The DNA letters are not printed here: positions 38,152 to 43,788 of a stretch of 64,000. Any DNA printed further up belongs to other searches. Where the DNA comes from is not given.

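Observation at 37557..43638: Cohesin-dockerin pair: membrane-anchored cohesin-like protein translationally coupled to a 1778-aa surface protein ending in a dockerin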

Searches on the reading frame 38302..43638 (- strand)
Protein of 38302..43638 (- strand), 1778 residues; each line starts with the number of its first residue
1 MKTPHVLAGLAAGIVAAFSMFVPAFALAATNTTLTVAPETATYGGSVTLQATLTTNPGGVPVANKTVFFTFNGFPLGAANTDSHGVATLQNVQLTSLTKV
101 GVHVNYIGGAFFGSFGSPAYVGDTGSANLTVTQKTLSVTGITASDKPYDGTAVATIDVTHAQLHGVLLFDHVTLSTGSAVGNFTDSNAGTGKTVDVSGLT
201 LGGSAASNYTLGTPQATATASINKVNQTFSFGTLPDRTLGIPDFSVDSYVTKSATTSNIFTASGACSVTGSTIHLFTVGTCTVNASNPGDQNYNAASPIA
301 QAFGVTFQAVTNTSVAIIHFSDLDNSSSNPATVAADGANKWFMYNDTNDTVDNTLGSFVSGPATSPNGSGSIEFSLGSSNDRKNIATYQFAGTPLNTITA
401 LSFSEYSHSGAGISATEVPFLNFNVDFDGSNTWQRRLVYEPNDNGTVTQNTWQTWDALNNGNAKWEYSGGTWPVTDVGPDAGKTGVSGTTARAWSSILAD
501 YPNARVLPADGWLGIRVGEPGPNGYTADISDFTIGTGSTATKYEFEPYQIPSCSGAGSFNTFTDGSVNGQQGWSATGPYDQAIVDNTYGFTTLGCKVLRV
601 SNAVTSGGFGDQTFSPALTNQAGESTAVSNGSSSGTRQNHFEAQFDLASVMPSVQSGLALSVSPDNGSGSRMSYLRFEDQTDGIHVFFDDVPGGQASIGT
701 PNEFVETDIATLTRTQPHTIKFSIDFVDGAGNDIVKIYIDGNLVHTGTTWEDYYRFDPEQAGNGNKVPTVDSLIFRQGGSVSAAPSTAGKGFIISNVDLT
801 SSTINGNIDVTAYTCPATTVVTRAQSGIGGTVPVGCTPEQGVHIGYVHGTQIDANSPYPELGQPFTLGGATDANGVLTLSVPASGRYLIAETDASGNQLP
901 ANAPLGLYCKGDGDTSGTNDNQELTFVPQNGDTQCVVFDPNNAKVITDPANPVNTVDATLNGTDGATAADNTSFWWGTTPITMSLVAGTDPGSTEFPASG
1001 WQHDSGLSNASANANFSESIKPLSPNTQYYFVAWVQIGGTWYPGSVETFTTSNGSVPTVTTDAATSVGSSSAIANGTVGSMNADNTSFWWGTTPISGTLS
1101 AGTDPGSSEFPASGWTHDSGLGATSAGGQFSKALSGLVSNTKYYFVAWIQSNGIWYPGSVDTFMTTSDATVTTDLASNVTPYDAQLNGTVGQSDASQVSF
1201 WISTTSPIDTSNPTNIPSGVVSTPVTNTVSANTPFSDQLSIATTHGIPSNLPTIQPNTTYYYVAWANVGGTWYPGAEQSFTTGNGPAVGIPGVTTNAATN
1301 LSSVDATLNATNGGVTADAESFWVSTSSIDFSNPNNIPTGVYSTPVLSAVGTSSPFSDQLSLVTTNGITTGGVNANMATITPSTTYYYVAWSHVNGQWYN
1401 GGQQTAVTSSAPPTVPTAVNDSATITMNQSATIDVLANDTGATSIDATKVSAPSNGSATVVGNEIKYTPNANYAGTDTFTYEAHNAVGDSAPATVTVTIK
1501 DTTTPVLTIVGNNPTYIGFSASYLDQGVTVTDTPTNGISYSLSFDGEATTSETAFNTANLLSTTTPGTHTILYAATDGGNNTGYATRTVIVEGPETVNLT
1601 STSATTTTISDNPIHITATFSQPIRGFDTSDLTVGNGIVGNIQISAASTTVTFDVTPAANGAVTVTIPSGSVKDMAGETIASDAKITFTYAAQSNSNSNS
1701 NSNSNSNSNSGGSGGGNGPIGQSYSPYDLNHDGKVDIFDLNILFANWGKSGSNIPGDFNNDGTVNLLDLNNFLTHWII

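Call 3: search_protein_families(library=pfam, proteins=[window:38302-43638:-], max_evalue=1)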
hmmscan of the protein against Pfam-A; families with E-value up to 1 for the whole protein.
window:38302-43638:- (1778 aa): 9 families
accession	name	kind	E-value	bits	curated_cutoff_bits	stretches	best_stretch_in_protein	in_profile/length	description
PF18657.6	YDG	-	1.1e-18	67.7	25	1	132-215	1-84/85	YDG domain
PF17963.7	Big_9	-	3.1e-15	57.2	23.6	1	1415-1498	3-89/89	Bacterial Ig domain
PF17892.7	Cadherin_5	-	6.4e-06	26.3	26.5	1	1416-1499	5-97/98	Cadherin-like domain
PF16403.11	Bact_surface_Ig-like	-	0.0003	21.2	27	1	1508-1591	2-71/71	Bacterial surface protein, Ig-like domain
PF13205.12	Big_5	-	0.00083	20.5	23.6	1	1598-1689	8-104/105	Bacterial Ig-like domain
PF16640.11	Big_3_5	-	0.0036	18.3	35.5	1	34-110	1-73/88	Bacterial Ig-like domain (group 3)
PF00404.24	Dockerin_1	-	0.0063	17.1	22.9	1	1727-1769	2-49/57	Dockerin type I domain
PF13405.12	EF-hand_6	-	0.22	11.8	25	0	1727-1747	9-29/30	EF-hand domain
PF04234.18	CopC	-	0.86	11.1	23.3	0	1600-1666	6-73/92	CopC domain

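Call 4: search_protein_families(library=ncbifam, proteins=[window:38302-43638:-], max_evalue=1)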
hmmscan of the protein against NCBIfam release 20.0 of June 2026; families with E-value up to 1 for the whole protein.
window:38302-43638:- (1778 aa): 2 families
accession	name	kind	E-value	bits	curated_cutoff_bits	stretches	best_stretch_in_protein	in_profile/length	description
NF012211.1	tand_rpt_95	domain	5.7e-08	32.6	90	1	1428-1501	5-86/98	tandem-95 repeat protein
NF041540.1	dockerin_GC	domain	0.0093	16.3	29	1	1728-1776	4-63/67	GC-type dockerin domain-anchored protein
